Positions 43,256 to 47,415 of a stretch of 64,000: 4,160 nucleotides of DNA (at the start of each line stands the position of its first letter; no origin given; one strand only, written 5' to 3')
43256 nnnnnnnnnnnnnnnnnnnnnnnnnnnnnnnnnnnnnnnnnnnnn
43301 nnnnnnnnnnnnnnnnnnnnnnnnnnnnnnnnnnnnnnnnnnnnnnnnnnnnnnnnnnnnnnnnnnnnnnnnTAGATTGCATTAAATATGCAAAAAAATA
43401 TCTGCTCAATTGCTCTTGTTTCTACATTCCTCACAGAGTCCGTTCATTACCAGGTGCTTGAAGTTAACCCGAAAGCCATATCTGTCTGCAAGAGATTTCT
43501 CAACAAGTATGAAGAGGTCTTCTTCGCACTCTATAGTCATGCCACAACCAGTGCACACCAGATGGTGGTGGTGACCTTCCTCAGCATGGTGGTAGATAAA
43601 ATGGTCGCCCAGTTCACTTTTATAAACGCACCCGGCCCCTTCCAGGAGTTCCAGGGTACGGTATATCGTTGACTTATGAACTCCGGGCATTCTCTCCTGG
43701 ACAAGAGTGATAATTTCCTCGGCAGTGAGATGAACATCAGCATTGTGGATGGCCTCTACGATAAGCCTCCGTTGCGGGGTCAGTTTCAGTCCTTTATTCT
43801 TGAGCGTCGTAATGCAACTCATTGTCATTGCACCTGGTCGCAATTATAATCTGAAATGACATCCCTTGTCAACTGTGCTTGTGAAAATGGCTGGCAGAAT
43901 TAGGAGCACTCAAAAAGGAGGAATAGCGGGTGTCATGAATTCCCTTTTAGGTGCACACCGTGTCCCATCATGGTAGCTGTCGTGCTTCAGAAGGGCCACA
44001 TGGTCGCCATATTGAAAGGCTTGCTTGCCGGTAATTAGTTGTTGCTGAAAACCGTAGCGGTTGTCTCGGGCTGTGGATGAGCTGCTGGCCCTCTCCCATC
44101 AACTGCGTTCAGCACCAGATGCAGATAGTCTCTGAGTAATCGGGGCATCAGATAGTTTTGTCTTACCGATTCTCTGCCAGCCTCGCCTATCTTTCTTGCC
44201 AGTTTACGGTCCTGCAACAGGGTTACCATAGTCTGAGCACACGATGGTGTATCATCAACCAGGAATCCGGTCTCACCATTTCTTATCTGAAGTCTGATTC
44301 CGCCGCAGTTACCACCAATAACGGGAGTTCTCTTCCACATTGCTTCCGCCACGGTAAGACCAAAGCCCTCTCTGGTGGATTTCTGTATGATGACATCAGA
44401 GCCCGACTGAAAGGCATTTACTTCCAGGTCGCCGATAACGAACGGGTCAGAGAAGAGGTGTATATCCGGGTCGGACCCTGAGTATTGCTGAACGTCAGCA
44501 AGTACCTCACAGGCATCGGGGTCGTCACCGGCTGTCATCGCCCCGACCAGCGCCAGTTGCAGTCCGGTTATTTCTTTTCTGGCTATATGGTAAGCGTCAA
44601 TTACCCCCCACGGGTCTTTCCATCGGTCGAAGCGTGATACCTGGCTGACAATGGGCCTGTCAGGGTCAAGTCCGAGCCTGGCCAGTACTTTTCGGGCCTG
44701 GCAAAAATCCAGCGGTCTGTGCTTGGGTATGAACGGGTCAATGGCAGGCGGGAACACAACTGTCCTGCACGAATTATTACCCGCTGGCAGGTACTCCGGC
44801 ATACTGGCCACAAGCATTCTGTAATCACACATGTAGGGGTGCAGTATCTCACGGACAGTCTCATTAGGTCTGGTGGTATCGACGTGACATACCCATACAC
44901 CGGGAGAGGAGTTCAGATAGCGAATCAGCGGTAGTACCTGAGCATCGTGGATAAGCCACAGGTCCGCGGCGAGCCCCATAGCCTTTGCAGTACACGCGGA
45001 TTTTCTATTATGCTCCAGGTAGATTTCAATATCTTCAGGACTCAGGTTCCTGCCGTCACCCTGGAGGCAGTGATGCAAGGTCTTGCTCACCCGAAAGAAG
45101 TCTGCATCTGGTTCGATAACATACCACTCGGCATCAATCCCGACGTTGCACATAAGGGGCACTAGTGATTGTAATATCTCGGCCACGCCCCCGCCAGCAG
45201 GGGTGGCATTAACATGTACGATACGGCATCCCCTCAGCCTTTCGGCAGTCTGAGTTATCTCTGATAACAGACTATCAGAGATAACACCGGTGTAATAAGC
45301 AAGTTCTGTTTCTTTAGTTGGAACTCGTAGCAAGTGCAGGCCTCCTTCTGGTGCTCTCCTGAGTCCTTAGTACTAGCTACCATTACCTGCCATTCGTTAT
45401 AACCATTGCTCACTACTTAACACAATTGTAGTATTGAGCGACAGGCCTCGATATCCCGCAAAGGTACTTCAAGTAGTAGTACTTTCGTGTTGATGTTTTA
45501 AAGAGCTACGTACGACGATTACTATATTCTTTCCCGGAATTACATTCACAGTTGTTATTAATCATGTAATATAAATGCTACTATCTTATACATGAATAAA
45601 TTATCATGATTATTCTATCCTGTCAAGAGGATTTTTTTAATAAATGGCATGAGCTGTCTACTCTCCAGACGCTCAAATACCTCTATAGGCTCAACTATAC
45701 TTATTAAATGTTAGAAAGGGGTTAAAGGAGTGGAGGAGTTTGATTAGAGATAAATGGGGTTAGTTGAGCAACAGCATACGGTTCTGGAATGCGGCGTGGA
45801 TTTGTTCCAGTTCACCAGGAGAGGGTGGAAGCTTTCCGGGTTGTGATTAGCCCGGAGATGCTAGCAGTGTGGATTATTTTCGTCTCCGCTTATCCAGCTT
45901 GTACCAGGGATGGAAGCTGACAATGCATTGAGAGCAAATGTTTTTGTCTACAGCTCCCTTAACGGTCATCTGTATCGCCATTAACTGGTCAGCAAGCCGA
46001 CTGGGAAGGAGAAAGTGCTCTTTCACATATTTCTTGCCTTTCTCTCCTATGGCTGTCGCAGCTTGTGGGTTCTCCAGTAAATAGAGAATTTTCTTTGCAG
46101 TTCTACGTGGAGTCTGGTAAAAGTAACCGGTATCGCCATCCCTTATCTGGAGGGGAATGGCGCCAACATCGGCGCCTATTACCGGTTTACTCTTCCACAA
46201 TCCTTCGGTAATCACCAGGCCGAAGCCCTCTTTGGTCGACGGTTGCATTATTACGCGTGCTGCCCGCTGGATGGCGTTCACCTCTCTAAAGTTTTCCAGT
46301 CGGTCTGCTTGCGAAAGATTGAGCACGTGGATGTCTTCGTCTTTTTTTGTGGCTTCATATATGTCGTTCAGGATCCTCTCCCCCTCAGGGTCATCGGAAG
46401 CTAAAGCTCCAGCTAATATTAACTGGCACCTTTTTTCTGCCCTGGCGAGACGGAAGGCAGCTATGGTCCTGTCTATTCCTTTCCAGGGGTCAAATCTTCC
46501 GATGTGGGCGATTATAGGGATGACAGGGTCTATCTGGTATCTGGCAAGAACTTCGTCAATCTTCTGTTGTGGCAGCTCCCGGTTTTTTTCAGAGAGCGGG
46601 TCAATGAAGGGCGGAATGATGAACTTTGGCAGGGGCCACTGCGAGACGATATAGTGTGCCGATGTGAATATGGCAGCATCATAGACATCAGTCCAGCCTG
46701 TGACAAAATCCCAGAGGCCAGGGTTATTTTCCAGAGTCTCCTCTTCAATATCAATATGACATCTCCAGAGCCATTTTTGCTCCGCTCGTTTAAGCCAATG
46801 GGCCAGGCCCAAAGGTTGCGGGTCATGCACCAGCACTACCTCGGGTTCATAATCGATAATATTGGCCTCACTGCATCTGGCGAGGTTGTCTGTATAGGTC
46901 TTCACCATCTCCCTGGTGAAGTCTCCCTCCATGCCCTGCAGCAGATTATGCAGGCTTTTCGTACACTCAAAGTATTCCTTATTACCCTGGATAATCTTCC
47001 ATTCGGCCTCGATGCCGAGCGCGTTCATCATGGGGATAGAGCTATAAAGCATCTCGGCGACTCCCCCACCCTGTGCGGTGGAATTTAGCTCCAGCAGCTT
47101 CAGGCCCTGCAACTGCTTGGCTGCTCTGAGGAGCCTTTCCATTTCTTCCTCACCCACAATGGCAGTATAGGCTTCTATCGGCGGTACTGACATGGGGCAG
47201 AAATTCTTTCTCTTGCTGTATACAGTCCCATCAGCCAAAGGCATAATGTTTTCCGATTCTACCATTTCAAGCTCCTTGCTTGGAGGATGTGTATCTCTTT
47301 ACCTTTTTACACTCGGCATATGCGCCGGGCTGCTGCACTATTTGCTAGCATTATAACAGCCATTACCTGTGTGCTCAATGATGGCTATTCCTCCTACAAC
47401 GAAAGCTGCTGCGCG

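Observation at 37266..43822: Fur-family regulator, FmdE-domain zinc-ribbon protein and Nik/Dpp-type ABC importer as one unit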

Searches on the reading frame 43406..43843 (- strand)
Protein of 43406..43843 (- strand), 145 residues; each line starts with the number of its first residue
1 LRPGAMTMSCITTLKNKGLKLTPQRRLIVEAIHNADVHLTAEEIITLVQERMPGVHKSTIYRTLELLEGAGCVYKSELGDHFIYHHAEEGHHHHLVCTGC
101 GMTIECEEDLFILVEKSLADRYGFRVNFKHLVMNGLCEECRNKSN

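Call 3: search_protein_families(library=pfam, proteins=[window:43406-43843:-], max_evalue=0.01)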
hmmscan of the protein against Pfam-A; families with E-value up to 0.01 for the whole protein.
window:43406-43843:- (145 aa): 4 families
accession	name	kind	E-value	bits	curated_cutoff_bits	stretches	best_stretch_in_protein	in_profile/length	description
PF01475.25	FUR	-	4.4e-26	91.8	23.1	1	17-129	2-116/121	Ferric uptake regulator family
PF03965.22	Penicillinase_R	-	0.0021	18.9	22.6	1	22-85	2-63/115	Penicillinase repressor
PF01978.25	TrmB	-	0.0051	17.1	25.6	1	54-85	33-63/68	Sugar-specific transcriptional regulator TrmB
PF24706.1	DUF7669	-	0.0089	16.7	23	0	26-61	4-42/75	Domain of unknown function (DUF7669)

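Call 4: search_protein_families(library=ncbifam, proteins=[window:43406-43843:-], max_evalue=0.01)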
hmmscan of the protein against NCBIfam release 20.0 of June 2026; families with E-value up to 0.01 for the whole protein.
window:43406-43843:- (145 aa): 10 families
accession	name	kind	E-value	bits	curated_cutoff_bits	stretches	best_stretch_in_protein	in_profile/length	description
NF051892.1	TransRegFurBacil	equivalog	6.7e-30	104.1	220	1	12-144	10-147/149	ferric iron uptake transcriptional regulator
NF052545.1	TransRegPerRClab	equivalog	5.9e-21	74.9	180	1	10-144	4-138/138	transcriptional regulator PerR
NF047406.1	TransRegPerRTherm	equivalog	2.6e-17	63.3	200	1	20-143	5-128/130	manganese-dependent transcriptional regulator PerR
NF006999.0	PRK09462.1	equivalog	1.6e-16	60.2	146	1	12-142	6-140/148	ferric iron uptake transcriptional regulator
NF051891.1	TransRegFurHelico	equivalog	4.7e-16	59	200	1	13-142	17-147/148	ferric iron uptake transcriptional regulator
NF008646.0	PRK11639.1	equivalog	3.3e-14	53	167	1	15-142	18-148/171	zinc uptake transcriptional repressor Zur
NF047462.1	FUR_perox_PerRA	exception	3.3e-11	43.8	200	1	13-110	11-110/142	peroxide-responsive transcriptional repressor PerRA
NF045678.1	TransRegIrrA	equivalog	1e-07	31.9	150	1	8-107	7-107/138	iron response transcriptional regulator IrrA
NF045677.1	FeRespRegIrr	equivalog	7.8e-07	29.2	170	1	13-103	3-94/127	Fur family transcriptional regulator Irr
NF047461.1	FUR_perox_PerRB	exception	0.00048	20.1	250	1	13-113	20-121/143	peroxide-responsive transcriptional repressor PerRB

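Call 31: search_solved_structures(query=window:43406-43828:-, max_evalue=0.001, show_alignments=2)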
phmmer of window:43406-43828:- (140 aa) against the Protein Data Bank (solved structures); distinct sequences matched with E-value up to 0.001: 25.
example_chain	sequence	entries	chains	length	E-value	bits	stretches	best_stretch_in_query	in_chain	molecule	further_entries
3eyy_A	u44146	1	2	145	2.8e-25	92.1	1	8-138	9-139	Putative iron uptake regulatory protein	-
9ire_A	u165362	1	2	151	1.7e-23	86.3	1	13-137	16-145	Ferric uptake regulation protein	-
6d57_A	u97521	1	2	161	6.5e-19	71.5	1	9-138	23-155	Ferric uptake regulation protein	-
4ets_A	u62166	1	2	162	6.7e-19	71.4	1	9-138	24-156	Ferric uptake regulation protein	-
2fe3_A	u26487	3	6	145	8e-19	71.2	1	5-140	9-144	Peroxide operon regulator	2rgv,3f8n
8j6w_A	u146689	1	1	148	4.4e-15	59.1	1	7-136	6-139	Ferric uptake regulation protein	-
2o03_A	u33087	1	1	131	4.2e-14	55.9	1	12-137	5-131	probable Zinc uptake regulation protein FurB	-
2w57_A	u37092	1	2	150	6e-14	55.4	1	8-133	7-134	FERRIC UPTAKE REGULATION PROTEIN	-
4raz_A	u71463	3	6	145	2.6e-13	53.3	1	9-129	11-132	DNA-binding transcriptional dual regulator of siderophore biosynthesis and transport(Fur f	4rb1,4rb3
1mzb_A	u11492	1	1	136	2.8e-13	53.2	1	8-127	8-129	ferric uptake regulation protein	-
3mwm_A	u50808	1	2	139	6.7e-13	52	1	15-138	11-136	Putative metal uptake regulation protein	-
4ray_A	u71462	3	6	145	7e-13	51.9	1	11-129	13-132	DNA-binding transcriptional dual regulator of siderophore biosynthesis and transport(Fur f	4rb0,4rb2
7vo0_G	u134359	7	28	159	2e-12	50.4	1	15-138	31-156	Putative metal uptake regulation protein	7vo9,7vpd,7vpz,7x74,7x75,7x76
6h1c_A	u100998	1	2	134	7.6e-12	48.6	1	8-127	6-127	Ferric uptake regulation protein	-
5fd6_A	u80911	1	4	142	8.8e-12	48.4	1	11-130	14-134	Ferric uptake regulation protein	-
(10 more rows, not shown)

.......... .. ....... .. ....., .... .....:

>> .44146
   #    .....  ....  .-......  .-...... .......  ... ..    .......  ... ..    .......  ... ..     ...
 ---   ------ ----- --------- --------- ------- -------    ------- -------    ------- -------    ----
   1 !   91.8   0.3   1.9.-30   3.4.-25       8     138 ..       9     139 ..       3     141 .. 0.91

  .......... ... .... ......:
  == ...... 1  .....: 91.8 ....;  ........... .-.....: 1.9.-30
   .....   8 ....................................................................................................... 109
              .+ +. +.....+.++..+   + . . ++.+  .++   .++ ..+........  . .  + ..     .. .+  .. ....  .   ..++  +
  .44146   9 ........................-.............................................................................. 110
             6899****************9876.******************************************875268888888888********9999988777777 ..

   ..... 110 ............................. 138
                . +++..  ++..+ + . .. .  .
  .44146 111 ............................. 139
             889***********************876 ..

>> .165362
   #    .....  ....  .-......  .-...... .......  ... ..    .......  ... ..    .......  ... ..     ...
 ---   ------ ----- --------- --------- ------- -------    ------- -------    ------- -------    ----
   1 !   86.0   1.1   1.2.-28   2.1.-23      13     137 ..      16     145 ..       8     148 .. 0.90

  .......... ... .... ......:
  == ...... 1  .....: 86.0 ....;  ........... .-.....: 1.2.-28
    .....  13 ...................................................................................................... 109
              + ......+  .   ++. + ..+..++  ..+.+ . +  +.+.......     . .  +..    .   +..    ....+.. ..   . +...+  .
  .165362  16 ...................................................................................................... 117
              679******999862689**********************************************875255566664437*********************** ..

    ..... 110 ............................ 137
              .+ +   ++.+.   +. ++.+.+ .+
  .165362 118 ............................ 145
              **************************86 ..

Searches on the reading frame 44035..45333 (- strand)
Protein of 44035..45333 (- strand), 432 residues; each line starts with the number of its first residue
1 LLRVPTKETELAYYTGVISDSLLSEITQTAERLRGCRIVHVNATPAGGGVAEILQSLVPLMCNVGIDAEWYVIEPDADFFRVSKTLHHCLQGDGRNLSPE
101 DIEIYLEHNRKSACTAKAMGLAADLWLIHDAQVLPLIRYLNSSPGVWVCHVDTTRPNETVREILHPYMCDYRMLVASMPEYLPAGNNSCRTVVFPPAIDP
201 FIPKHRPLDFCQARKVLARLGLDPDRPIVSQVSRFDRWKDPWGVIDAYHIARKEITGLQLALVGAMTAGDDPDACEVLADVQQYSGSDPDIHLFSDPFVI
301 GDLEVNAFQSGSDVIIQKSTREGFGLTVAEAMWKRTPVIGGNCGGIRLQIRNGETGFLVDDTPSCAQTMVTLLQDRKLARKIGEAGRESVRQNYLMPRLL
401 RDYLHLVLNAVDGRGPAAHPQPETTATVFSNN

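Call 57: search_protein_families(library=pfam, proteins=[window:44035-45333:-], max_evalue=0.0001)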
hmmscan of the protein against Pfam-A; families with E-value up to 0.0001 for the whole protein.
window:44035-45333:- (432 aa): 4 families
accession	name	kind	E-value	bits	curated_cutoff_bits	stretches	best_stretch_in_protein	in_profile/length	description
PF21269.3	TreT_GT1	-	5.6e-41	140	27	1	40-182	1-143/144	Trehalose synthase, N-terminal domain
PF00534.26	Glycos_transf_1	-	1.4e-20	74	26.4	1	219-388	8-171/172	Glycosyl transferases group 1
PF13692.12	Glyco_trans_1_4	-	3.6e-14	53.7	27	1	227-375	2-142/142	Glycosyl transferases group 1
PF20706.3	GT4-conflict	-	6.6e-05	22.5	26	1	258-350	233-320/385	Family 4 Glycosyltransferase in conflict systems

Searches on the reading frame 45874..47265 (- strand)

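Call 57: search_protein_families(library=pfam, proteins=[window:45874-47265:-], max_evalue=0.0001)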
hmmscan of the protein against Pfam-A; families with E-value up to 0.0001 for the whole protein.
window:45874-47265:- (463 aa): 4 families
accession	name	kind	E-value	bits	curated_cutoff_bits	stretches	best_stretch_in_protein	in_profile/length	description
PF21269.3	TreT_GT1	-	3.1e-46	157.1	27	1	60-206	2-143/144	Trehalose synthase, N-terminal domain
PF00534.26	Glycos_transf_1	-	3.9e-21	75.8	26.4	1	250-412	16-171/172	Glycosyl transferases group 1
PF13692.12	Glyco_trans_1_4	-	1.2e-16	61.7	27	1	250-399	2-142/142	Glycosyl transferases group 1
PF20706.3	GT4-conflict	-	2e-07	30.8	26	1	254-363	202-309/385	Family 4 Glycosyltransferase in conflict systems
